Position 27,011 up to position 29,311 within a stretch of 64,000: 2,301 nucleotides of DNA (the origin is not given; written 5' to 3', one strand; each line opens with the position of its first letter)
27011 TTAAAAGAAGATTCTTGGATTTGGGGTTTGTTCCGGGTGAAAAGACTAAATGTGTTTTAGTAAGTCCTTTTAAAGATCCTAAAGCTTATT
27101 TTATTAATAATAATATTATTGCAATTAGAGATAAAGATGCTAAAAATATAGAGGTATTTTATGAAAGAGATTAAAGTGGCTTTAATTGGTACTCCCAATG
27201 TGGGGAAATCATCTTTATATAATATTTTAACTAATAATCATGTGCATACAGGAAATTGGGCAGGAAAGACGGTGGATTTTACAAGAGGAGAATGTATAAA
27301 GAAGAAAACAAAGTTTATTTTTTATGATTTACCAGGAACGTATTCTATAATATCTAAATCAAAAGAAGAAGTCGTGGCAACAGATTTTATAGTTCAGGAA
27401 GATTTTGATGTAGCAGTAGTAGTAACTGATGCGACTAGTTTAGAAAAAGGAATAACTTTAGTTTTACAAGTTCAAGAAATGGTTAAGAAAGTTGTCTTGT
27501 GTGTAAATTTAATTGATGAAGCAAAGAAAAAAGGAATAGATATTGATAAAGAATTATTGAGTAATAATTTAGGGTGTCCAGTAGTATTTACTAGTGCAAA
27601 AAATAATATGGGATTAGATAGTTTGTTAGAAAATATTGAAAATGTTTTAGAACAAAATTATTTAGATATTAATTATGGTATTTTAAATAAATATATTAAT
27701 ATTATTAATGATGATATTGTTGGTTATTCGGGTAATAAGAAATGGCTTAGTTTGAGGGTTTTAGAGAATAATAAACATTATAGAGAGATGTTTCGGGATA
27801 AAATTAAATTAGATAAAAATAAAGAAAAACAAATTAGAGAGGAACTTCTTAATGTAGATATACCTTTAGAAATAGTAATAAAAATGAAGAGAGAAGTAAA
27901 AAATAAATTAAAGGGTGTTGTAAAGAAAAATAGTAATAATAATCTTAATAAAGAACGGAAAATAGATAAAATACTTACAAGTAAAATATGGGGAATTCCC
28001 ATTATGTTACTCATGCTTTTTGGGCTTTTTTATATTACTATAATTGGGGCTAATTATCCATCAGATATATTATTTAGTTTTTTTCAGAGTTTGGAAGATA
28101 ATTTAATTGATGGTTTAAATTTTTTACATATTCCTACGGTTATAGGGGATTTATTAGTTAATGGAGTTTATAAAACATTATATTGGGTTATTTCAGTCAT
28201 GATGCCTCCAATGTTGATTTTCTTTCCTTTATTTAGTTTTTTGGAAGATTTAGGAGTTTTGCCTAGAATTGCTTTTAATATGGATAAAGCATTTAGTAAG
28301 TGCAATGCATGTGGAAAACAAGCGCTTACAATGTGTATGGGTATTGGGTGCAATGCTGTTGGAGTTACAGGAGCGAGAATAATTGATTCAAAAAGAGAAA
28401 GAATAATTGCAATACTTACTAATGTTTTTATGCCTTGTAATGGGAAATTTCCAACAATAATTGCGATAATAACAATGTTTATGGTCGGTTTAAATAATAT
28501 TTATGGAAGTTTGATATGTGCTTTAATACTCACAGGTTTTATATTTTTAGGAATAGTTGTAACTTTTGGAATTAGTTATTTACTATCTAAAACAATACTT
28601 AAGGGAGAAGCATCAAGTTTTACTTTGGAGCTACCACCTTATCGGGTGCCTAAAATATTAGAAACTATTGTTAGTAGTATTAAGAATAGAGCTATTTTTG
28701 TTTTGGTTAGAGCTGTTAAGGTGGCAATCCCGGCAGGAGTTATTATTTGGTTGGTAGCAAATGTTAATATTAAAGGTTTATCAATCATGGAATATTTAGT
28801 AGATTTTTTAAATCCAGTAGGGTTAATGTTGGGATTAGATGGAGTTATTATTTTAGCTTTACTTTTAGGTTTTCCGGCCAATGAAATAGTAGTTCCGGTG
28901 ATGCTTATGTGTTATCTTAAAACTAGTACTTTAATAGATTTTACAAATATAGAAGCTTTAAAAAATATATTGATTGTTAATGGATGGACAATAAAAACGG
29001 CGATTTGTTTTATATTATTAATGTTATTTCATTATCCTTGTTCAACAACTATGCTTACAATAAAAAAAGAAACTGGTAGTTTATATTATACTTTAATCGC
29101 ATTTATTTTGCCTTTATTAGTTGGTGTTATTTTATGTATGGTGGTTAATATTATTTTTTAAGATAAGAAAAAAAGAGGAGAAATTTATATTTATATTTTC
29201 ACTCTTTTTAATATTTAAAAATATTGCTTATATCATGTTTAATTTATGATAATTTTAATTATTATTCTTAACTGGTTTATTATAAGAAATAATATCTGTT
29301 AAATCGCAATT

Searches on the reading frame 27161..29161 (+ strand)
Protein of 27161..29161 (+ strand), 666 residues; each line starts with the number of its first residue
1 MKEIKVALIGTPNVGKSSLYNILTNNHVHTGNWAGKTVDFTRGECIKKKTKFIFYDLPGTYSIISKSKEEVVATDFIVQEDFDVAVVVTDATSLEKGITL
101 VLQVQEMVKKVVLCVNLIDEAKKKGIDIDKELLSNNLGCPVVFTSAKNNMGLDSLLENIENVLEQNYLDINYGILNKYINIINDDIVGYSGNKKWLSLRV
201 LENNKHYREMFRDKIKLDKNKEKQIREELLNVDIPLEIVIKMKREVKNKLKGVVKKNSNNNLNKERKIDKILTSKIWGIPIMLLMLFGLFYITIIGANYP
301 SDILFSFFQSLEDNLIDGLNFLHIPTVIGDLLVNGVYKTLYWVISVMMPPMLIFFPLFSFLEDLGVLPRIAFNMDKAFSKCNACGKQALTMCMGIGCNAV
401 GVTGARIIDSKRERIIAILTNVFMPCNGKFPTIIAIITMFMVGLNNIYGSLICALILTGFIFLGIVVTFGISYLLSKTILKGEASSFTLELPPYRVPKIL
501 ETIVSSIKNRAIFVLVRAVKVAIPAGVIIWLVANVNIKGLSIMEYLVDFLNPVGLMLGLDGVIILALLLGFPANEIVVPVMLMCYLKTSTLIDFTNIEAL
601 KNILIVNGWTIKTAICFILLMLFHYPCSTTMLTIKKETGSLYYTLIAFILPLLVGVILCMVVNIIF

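Call 10: search_protein_families(library=pfam, proteins=[window:27161-29161:+], max_evalue=0.01)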
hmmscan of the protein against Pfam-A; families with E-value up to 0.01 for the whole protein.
window:27161-29161:+ (666 aa): 8 families
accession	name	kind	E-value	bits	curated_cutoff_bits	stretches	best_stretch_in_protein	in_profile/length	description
PF02421.24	FeoB_N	-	8.7e-52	175.2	27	1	5-159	2-156/156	Ferrous iron transport protein B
PF07670.19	Gate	-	3.5e-24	85.7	29.6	2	346-437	3-101/104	Nucleoside recognition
PF01926.29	MMR_HSR1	-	2e-19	70.2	21.9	1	5-116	1-112/113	50S ribosome-binding GTPase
PF07664.17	FeoB_C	-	2.7e-14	53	26.6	1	458-505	2-50/54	Ferrous iron transport protein B C terminus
PF00009.33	GTP_EFTU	-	2.9e-05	24.2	26.5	1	34-164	53-187/188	Elongation factor Tu GTP binding domain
PF00071.28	Ras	-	3.5e-05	23.9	21.6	1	5-160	1-157/162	Ras family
PF10662.15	PduV-EutP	-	0.00027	21.2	21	1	5-160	3-142/143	Ethanolamine utilisation - propanediol utilisation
PF08477.19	Roc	-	0.003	18.2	27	1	5-108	1-106/119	Ras of Complex, Roc, domain of DAPkinase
